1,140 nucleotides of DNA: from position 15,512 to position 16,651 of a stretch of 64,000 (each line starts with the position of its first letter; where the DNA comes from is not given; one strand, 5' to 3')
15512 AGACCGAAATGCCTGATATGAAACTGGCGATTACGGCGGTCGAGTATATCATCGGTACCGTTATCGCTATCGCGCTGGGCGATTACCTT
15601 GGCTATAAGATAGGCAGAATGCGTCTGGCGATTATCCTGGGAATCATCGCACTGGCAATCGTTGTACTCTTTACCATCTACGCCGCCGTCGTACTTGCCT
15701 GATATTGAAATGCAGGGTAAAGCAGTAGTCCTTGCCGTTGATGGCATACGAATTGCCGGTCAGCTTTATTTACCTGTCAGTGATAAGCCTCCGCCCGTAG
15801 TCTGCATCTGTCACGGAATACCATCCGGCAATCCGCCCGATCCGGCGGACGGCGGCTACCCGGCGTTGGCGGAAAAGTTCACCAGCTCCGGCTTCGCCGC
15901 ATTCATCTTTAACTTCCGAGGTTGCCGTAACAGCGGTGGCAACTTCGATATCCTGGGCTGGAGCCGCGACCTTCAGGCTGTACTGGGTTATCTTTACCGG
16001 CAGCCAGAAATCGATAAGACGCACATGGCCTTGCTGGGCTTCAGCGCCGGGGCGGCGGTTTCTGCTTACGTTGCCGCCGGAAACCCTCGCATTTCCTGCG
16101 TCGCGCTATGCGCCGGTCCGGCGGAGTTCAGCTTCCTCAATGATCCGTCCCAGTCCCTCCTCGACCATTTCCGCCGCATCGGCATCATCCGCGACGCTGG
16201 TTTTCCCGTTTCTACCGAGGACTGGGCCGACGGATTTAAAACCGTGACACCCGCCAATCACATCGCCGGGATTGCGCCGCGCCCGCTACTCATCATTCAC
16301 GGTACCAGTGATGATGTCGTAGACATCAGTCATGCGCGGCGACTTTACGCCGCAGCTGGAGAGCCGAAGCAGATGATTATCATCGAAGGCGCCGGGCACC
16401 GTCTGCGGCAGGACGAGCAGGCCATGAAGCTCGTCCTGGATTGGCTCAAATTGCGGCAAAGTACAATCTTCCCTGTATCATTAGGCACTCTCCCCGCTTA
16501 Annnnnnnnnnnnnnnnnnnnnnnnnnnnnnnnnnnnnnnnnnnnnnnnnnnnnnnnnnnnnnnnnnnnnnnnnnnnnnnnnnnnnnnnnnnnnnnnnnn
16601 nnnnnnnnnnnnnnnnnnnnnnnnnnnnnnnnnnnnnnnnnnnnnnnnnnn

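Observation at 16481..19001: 2.5-kb low-GC island bounded by 11-bp direct repeats, inserted into the 3' end of an alpha/beta-hydrolase gene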

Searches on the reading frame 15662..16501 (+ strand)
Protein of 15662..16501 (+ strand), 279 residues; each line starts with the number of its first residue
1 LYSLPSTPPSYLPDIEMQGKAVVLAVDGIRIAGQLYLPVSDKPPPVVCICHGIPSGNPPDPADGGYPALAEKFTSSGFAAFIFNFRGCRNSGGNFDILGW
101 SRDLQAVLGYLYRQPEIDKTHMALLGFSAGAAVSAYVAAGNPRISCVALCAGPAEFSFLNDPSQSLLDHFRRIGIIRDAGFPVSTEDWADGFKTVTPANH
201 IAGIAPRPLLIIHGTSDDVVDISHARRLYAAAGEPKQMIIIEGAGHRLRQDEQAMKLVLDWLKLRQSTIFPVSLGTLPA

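Call 6: search_protein_families(library=pfam, proteins=[window:15662-16501:+], max_evalue=0.1)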
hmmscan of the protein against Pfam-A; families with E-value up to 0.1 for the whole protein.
window:15662-16501:+ (279 aa): 15 families
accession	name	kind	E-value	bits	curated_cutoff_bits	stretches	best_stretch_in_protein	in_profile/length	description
PF12146.15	Hydrolase_4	-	1.4e-14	54.4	27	2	207-252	192-238/239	Serine aminopeptidase, S33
PF00561.26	Abhydrolase_1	-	8.4e-13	49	25.8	2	45-161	1-111/245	alpha/beta hydrolase fold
PF00326.27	Peptidase_S9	-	2.5e-12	47.2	22.6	1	73-261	10-205/213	Prolyl oligopeptidase family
PF02129.25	Peptidase_S15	-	3.1e-11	43.9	23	1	27-154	1-130/262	X-Pro dipeptidyl-peptidase (S15 family)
PF20434.5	BD-FAE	-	3.8e-10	40.1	26.8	2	35-139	3-108/215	BD-FAE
PF08840.17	BAAT_C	-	4e-05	24.2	20.9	1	109-247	11-159/210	BAAT / Acyl-CoA thioester hydrolase C terminal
PF02230.22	Abhydrolase_2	-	7.5e-05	23.1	23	0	102-147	88-133/217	Phospholipase/Carboxylesterase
PF03959.19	FSH1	-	8.2e-05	22.8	21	1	118-246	99-199/211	Serine hydrolase (FSH1)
PF06500.17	FrsA-like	-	9.5e-05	21.8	22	1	26-161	176-306/414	Esterase FrsA-like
PF01738.24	DLH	-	0.0005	20.2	21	1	102-251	79-191/217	Dienelactone hydrolase family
PF12715.13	Abhydrolase_7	-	0.018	14.8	21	0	199-240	298-337/388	Abhydrolase family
PF03583.20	LIP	-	0.022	14.6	23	0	207-230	216-239/286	Secretory lipase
PF06057.17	VirJ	-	0.023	15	22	0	153-262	82-187/191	Bacterial virulence protein (VirJ)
PF12695.13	Abhydrolase_5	-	0.063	13.5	27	0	207-246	101-140/164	Alpha/beta hydrolase family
PF08386.16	Abhydrolase_4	-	0.064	13.8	21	0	194-258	22-87/103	TAP-like protein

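Call 7: search_protein_families(library=ncbifam, proteins=[window:15662-16501:+], max_evalue=0.1)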
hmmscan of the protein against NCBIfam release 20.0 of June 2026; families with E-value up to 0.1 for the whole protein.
window:15662-16501:+ (279 aa): 18 families
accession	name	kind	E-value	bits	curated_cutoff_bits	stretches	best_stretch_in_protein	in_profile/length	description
NF047920.1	lactonase_UilS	equivalog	1.4e-17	64.4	400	1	30-148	10-126/285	UilS family quorum-quenching N-acyl-homoserine lactonase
NF050058.1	e_dPHAscl_type1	hypoth_equivalog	7.4e-10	38.8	150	1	33-232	10-204/276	extracellular catalytic domain type 1 short-chain-length polyhydroxyalkanoate depolymerase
TIGR00976.1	CocE_NonD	subfamily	7.2e-08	31.9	66.3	1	27-151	5-127/550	CocE/NonD family hydrolase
NF007857.0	PRK10566.1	equivalog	1.8e-06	28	201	1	112-236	99-216/249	esterase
NF052610.1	macro_16_ester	equivalog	2.7e-06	26.9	420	1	207-252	224-268/281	alpha/beta fold macrolide esterase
NF003460.0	PRK05077.1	equivalog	3.3e-05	22.8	477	1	23-162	172-307/414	esterase FrsA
NF011457.0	PRK14875.1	equivalog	5.1e-05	22.4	307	1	182-253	292-358/372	acetoin dehydrogenase dihydrolipoyllysine-residue acetyltransferase subunit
NF008525.0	PRK11460.1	equivalog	8.9e-05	21.9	191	1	211-263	153-206/232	esterase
NF041759.1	mac_hydro_EstT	equivalog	0.00018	20.8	450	1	207-252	221-265/278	macrolide hydrolase EstT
NF050089.1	i_nPHAscl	equivalog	0.00056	19.1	300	1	207-253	231-277/288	intracellular short-chain-length polyhydroxyalkanoate depolymerase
NF052543.1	PhlpBipLPA4030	equivalog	0.00078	18.8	450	1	196-263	240-308/312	phospholipase BipL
NF033124.1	estX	equivalog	0.0011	18.2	600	1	207-252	223-267/280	macrolide esterase EstX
NF053693.1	esterase_mleCBF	exception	0.0059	16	564.5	1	208-252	223-266/279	CBF family alpha/beta fold macrolide esterase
NF053683.1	esterase_mleBRB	exception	0.017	14.7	585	1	207-252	220-264/280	BRB family alpha/beta fold macrolide esterase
NF053684.1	esterase_mleBCA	exception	0.017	14.3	570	1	207-252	225-269/281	BCA family alpha/beta fold macrolide esterase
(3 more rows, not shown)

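Call 12: find_encoding_contigs(protein=window:15662-16501:+, flank=6000, max_places=10)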
Protein window:15662-16501:+ (279 aa): no gene with exactly this product is on record in the collection.

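Call 27: find_homologous_proteins(query=window:15662-16501:+, max_evalue=1e-20)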
Query window:15662-16501:+ (279 aa): 1765 proteins with E <= 1e-20 among 6504 candidates; the best 120 are listed.
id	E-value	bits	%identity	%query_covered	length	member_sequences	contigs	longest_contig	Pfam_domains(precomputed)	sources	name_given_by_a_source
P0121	1.2e-175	601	100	94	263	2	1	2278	PF02129.25,PF00326.28,PF12697.14,PF00561.27,PF12146.16,PF20434.6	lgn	-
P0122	6.2e-118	411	71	89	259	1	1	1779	PF02129.25,PF00326.28,PF06500.18,PF12697.14,PF08840.18,PF00561.27,PF12146.16,PF02230.23,PF20434.6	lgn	-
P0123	7.3e-116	404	70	89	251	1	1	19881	PF02129.25,PF00326.28,PF12697.14,PF01738.25,PF08840.18,PF00561.27,PF12146.16,PF02230.23,PF20434.6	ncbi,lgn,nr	ncbi:MAG: alpha/beta fold hydrolase [Dehalococcoidales bacterium]|nr:alpha/beta fold hydrolase [Deha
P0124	6.2e-105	369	63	87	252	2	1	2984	PF02129.25,PF00326.28,PF06500.18,PF12697.14,PF01738.25,PF00561.27,PF12146.16,PF02230.23,PF20434.6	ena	-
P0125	9.3e-104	365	63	92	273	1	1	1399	PF02129.25,PF00326.28,PF03959.20,PF06500.18,PF12697.14,PF00561.27,PF12146.16,PF02230.23,PF20434.6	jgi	jgi:fermentation-respiration switch protein FrsA (DUF1100 family)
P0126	3.8e-102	359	63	89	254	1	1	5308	PF02129.25,PF00326.28,PF12697.14,PF00561.27,PF12146.16,PF02230.23,PF20434.6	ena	-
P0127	4.7e-102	359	63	87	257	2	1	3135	PF02129.25,PF00326.28,PF03959.20,PF12697.14,PF00561.27,PF12146.16,PF02230.23,PF20434.6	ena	-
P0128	1.1e-101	358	62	89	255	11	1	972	PF02129.25,PF00326.28,PF06500.18,PF12697.14,PF00561.27,PF12146.16,PF02230.23,PF20434.6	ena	-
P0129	1.2e-101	358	63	89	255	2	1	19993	PF02129.25,PF00326.28,PF06500.18,PF12697.14,PF00561.27,PF12146.16,PF02230.23,PF20434.6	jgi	-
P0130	1.2e-101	358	65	87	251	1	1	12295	PF02129.25,PF00326.28,PF12697.14,PF01738.25,PF00561.27,PF12146.16,PF20434.6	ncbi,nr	ncbi:MAG: hypothetical protein A2144_07135 [Chloroflexi bacterium RBG_16_50_9]|nr:MAG: hypothetical 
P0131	5.1e-101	356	61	90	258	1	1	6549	PF02129.25,PF00326.28,PF12697.14,PF01738.25,PF08840.18,PF00561.27,PF12146.16,PF20434.6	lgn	-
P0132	7.0e-101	355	62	89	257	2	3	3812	PF02129.25,PF00326.28,PF12697.14,PF01738.25,PF00561.27,PF12146.16,PF02230.23,PF20434.6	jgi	jgi:fermentation-respiration switch protein FrsA (DUF1100 family)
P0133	7.1e-101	355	63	89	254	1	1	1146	PF02129.25,PF00326.28,PF12697.14,PF00561.27,PF12146.16,PF20434.6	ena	-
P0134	1.4e-100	354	61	89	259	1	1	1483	PF02129.25,PF00326.28,PF12697.14,PF00561.27,PF12146.16,PF02230.23,PF20434.6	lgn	-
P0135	1.7e-100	354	62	87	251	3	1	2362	PF02129.25,PF00326.28,PF12697.14,PF01738.25,PF00561.27,PF12146.16,PF02230.23,PF20434.6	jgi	-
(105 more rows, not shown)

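Call 29: find_encoding_contigs(protein=P0122, flank=3000, max_places=3)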
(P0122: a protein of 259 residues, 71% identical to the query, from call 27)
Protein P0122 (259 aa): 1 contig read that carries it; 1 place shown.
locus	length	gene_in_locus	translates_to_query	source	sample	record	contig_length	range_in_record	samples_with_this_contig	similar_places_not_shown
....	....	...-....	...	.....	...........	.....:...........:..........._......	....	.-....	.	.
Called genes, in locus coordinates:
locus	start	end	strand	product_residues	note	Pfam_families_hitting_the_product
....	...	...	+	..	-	-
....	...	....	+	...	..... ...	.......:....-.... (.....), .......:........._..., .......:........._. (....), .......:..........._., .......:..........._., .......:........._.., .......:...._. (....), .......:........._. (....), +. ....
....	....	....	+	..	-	?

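Call 30: find_encoding_contigs(protein=P0121, flank=3000, max_places=3)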
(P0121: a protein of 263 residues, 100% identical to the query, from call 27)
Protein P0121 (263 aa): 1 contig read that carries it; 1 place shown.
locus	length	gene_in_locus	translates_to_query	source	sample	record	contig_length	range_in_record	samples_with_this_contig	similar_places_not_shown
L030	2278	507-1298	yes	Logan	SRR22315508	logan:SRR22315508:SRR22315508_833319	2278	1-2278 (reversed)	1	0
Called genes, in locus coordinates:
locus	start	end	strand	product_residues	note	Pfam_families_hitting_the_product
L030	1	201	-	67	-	?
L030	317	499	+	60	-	-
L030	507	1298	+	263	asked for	PF02129:Peptidase_S15, PF12146:Hydrolase_4 (weak), PF20434:BD-FAE, PF00561:Abhydrolase_1, PF12697:Abhydrolase_6, PF00326:Peptidase_S9, PF12146:Hydrolase_4 (weak)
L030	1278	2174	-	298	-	-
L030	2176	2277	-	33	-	?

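Call 31: find_encoding_contigs(protein=P0123, flank=3000, max_places=3)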
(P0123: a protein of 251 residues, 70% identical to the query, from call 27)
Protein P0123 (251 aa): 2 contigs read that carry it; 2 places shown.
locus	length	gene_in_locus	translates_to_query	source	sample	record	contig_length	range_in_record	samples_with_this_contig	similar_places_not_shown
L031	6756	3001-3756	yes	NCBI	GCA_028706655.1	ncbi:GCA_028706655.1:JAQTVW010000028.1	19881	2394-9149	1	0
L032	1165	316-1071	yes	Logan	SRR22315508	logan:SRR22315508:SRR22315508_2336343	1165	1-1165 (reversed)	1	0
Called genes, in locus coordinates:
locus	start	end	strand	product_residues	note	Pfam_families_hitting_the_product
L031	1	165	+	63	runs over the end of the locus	PF06107:DUF951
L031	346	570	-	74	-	-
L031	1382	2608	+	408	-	PF00817:IMS, PF11798:IMS_HHH, PF21999:IMS_HHH_1 (weak), PF11799:IMS_C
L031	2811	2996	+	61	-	-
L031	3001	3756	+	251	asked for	PF02129:Peptidase_S15 (weak), PF20434:BD-FAE (weak), PF00561:Abhydrolase_1, PF12146:Hydrolase_4, PF12697:Abhydrolase_6, PF00326:Peptidase_S9, PF08840:BAAT_C (weak), PF12146:Hydrolase_4, +2 more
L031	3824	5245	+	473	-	PF13522:GATase_6, PF13537:GATase_7, PF00156:Pribosyltran (faint)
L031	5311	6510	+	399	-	PF00083:Sugar_tr, PF07690:MFS_1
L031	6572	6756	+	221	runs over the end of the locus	PF01726:LexA_DNA_bind, PF13463:HTH_27 (weak), PF00717:Peptidase_S24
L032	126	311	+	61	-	-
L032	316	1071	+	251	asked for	PF02129:Peptidase_S15 (weak), PF20434:BD-FAE (weak), PF00561:Abhydrolase_1, PF12146:Hydrolase_4, PF12697:Abhydrolase_6, PF00326:Peptidase_S9, PF08840:BAAT_C (weak), PF12146:Hydrolase_4, +2 more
